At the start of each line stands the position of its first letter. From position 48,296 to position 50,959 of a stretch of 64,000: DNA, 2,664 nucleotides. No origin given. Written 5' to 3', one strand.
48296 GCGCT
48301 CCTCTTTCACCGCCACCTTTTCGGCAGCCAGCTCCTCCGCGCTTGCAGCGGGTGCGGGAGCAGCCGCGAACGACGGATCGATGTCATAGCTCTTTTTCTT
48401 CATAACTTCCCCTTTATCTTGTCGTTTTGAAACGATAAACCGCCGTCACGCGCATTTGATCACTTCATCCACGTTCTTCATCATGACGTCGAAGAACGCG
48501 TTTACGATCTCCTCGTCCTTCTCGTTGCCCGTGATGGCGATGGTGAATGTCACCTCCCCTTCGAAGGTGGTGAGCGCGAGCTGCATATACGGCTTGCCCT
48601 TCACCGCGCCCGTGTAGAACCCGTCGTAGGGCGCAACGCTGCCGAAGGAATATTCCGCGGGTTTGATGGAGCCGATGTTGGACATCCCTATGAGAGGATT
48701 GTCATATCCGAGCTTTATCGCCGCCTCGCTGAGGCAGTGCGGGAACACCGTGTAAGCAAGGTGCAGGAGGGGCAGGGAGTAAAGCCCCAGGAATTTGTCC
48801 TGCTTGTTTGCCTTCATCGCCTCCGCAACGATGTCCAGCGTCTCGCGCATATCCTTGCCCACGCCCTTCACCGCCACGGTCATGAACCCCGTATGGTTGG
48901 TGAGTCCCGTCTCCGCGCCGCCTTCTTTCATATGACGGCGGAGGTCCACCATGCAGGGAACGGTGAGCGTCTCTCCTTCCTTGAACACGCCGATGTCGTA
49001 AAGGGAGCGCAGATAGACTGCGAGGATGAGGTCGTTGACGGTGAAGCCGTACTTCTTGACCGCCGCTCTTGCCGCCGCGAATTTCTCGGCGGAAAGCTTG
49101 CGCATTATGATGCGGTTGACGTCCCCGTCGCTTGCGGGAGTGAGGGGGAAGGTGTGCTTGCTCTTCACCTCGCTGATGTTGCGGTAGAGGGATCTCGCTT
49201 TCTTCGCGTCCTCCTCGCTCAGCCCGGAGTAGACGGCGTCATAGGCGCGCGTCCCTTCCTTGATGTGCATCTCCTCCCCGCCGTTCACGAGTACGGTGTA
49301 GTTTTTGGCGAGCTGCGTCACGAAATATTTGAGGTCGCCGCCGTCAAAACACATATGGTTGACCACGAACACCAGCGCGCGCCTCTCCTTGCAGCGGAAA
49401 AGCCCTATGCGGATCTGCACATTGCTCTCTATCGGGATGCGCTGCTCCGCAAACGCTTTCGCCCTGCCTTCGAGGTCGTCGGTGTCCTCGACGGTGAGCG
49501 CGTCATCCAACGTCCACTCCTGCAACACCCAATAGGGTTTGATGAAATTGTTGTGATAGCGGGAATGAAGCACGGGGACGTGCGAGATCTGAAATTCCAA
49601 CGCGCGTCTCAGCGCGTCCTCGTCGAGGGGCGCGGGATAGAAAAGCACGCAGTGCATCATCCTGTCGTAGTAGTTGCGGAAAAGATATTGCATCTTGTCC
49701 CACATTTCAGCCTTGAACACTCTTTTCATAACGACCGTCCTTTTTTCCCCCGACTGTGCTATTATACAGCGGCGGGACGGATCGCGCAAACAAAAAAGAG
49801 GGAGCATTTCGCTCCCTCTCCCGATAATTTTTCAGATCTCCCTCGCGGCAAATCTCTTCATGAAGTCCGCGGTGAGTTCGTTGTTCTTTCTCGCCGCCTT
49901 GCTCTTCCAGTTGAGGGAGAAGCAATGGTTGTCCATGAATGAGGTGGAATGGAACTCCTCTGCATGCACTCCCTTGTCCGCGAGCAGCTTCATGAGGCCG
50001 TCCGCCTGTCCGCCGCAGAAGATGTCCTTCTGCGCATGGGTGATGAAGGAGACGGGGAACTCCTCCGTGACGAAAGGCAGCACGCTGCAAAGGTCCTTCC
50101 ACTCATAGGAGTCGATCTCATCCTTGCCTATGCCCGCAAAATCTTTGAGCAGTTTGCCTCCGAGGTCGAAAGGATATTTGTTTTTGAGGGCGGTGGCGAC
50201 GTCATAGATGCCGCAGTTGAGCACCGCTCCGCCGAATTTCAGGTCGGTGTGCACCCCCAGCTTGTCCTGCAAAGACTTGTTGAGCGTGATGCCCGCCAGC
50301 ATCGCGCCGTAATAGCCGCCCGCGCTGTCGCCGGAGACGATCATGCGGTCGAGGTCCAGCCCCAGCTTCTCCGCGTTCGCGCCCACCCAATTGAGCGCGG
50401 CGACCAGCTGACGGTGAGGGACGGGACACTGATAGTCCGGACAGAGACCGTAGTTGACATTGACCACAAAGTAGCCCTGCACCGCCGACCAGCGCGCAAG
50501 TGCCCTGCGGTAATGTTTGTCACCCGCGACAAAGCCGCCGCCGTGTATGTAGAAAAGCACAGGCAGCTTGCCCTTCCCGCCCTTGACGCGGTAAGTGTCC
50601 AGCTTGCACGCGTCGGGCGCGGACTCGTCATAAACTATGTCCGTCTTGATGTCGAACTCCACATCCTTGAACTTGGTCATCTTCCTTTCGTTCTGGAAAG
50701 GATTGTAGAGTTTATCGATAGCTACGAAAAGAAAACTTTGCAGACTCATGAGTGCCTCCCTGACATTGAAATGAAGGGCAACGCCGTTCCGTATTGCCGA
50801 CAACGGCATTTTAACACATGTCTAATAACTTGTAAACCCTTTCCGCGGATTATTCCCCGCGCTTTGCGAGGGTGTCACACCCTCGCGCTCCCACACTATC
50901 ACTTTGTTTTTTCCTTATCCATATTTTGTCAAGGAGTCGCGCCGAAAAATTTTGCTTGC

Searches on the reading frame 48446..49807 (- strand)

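Call 42: search_protein_families(library=pfam, proteins=[window:48446-49807:-], max_evalue=0.001)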
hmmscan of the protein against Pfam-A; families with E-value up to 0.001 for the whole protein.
window:48446-49807:- (453 aa): 2 families
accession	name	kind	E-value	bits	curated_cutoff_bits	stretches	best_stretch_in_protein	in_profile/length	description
PF00668.25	Condensation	-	5.1e-12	45.7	30.6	1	50-269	28-263/456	Condensation domain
PF16911.10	PapA_C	-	0.00017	21.5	30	1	237-322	11-98/203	Phthiocerol/phthiodiolone dimycocerosyl transferase C-terminus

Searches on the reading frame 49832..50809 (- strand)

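Call 42: search_protein_families(library=pfam, proteins=[window:49832-50809:-], max_evalue=0.001)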
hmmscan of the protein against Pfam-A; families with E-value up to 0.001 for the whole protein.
window:49832-50809:- (325 aa): 3 families
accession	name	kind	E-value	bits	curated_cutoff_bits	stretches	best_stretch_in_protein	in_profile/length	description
PF20434.5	BD-FAE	-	2.5e-23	83.2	26.8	1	70-263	1-201/215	BD-FAE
PF07859.19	Abhydrolase_3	-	1.2e-18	68.1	25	1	85-177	1-94/210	alpha/beta hydrolase fold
PF00135.34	COesterase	-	5.9e-08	32.5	27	1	76-171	97-200/515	Carboxylesterase family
